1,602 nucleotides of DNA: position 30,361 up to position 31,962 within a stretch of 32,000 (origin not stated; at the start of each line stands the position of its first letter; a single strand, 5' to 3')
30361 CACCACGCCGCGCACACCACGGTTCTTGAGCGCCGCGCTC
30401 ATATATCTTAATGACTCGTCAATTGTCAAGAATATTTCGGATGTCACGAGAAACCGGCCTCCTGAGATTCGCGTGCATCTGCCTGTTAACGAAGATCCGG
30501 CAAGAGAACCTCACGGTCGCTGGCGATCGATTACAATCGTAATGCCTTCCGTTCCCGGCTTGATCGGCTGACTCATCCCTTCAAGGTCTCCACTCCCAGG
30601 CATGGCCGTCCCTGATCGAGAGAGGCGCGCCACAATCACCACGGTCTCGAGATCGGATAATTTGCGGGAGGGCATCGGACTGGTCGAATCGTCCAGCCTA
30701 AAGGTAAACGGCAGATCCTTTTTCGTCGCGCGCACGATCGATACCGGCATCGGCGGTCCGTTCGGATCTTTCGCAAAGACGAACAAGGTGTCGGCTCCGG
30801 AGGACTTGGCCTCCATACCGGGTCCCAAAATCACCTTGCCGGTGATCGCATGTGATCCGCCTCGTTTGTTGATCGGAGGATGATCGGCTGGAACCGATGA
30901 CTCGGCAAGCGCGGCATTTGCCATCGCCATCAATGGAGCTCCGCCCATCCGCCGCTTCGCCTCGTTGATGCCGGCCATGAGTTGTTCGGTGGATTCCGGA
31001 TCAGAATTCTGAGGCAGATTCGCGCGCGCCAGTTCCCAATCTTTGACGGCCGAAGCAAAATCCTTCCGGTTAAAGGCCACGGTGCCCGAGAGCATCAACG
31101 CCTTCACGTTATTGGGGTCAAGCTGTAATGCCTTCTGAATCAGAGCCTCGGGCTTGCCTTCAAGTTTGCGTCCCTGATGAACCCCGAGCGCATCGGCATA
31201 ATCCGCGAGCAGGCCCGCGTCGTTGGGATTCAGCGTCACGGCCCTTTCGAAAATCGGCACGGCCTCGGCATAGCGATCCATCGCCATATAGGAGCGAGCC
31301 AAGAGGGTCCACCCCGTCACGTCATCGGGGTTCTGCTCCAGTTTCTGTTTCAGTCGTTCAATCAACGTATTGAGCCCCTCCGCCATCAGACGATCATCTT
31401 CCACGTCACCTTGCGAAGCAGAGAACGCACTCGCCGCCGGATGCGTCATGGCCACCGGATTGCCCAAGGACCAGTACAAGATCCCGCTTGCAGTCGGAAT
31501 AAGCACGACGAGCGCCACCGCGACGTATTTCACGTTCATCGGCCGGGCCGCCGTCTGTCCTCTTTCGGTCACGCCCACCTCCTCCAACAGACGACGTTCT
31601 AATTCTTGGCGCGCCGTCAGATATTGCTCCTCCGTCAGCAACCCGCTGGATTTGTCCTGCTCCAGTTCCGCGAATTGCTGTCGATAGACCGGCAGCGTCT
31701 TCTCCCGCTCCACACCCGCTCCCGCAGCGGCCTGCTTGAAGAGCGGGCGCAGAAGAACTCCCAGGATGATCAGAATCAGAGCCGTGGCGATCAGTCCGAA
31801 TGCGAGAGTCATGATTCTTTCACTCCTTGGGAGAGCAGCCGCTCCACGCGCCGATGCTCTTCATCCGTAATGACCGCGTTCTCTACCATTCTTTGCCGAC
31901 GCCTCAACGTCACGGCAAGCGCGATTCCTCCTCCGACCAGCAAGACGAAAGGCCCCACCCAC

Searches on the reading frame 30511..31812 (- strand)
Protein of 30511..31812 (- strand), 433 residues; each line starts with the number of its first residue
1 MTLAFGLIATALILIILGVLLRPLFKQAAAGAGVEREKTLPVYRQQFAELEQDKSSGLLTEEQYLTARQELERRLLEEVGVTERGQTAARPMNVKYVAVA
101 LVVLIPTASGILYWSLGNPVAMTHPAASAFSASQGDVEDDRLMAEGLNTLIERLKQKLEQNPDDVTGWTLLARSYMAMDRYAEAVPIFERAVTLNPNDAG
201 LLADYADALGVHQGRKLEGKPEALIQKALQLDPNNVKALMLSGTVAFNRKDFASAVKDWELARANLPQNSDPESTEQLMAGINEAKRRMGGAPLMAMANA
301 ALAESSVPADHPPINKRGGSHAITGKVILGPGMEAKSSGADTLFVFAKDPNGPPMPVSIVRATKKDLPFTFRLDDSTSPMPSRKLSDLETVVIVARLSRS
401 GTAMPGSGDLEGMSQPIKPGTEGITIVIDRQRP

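Call 4: search_protein_families(library=pfam, proteins=[window:30511-31812:-])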
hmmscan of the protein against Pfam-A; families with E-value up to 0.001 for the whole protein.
window:30511-31812:- (433 aa): 14 families
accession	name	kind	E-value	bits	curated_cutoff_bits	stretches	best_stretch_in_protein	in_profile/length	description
PF23892.1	Ig_CycH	-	4.9e-31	107.1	27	1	323-429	1-108/108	Cytochrome c-type biogenesis protein H Ig-like domain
PF23914.1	TPR_CcmH_CycH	-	1.8e-26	93.3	42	1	137-270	22-155/158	Cytochrome c-type biogenesis protein H TPR domain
PF07719.23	TPR_2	-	1.6e-11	43.8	27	1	167-198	3-34/34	Tetratricopeptide repeat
PF13431.12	TPR_17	-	2.4e-11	43.4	24.4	0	158-184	6-32/34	Tetratricopeptide repeat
PF00515.34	TPR_1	-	4.4e-10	39.4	27.8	1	167-198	3-34/34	Tetratricopeptide repeat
PF13432.12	TPR_16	-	9.6e-09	36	32.7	0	158-199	24-65/65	Tetratricopeptide repeat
PF14559.12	TPR_19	-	1.3e-08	35.5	25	0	177-209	3-35/68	Tetratricopeptide repeat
PF13428.12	TPR_14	-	1e-07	32.3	23.5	1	167-207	3-43/44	Tetratricopeptide repeat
PF13181.12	TPR_8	-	1.4e-07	31.6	25.7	1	168-198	4-34/34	Tetratricopeptide repeat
PF13371.12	TPR_9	-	1.7e-05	25.2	35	0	224-279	17-72/73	Tetratricopeptide repeat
PF13176.12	TPR_7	-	2.3e-05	24.6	27.9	1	169-198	3-34/36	Tetratricopeptide repeat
PF13414.12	TPR_11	-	5.1e-05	23.3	26.8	0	173-201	2-30/42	TPR repeat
PF13429.12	TPR_15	-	0.00022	21.2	26.2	1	147-210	199-259/280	Tetratricopeptide repeat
PF12895.13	ANAPC3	-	0.00047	20.8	27.2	0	153-190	45-81/82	Anaphase-promoting complex, cyclosome, subunit 3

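Call 5: search_protein_families(library=ncbifam, proteins=[window:30511-31812:-])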
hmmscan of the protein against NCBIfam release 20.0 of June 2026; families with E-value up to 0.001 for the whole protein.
window:30511-31812:- (433 aa): 10 families
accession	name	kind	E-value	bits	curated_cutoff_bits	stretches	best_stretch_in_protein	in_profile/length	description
TIGR03142.1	cytochro_ccmI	equivalog_domain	7.6e-26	90.7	29.3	1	5-119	2-117/118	c-type cytochrome biogenesis protein CcmI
NF007692.0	PRK10370.1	equivalog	1.5e-17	63.9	306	1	83-286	5-199/206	heme lyase NrfEFG subunit NrfG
TIGR02917.1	PEP_TPR_lipo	equivalog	1.5e-09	36.4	312.2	1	221-274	178-231/899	XrtA/PEP-CTERM system TPR-repeat protein PrsT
NF040959.1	MamA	equivalog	1.8e-07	30.8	200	0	152-199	58-105/204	magnetosome protein MamA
TIGR02521.1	type_IV_pilW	equivalog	2.5e-06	27.2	154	1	151-204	51-104/234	type IV pilus biogenesis/stability protein PilW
NF008757.0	PRK11788.1-5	equivalog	7.1e-05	22.1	363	0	222-280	200-257/388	lipopolysaccharide assembly protein LapB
TIGR03939.1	PGA_TPR_OMP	equivalog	0.00016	20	366.65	1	159-270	389-497/800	poly-beta-1,6 N-acetyl-D-glucosamine export porin PgaA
NF008755.0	PRK11788.1-3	equivalog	0.00036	20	430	0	222-295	200-272/388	lipopolysaccharide assembly protein LapB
NF008756.0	PRK11788.1-4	equivalog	0.00046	19.3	474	0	218-260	196-238/389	lipopolysaccharide assembly protein LapB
NF033920.0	C39_PA2778_fam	equivalog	0.00069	19.1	150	0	152-232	177-254/255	PA2778 family cysteine peptidase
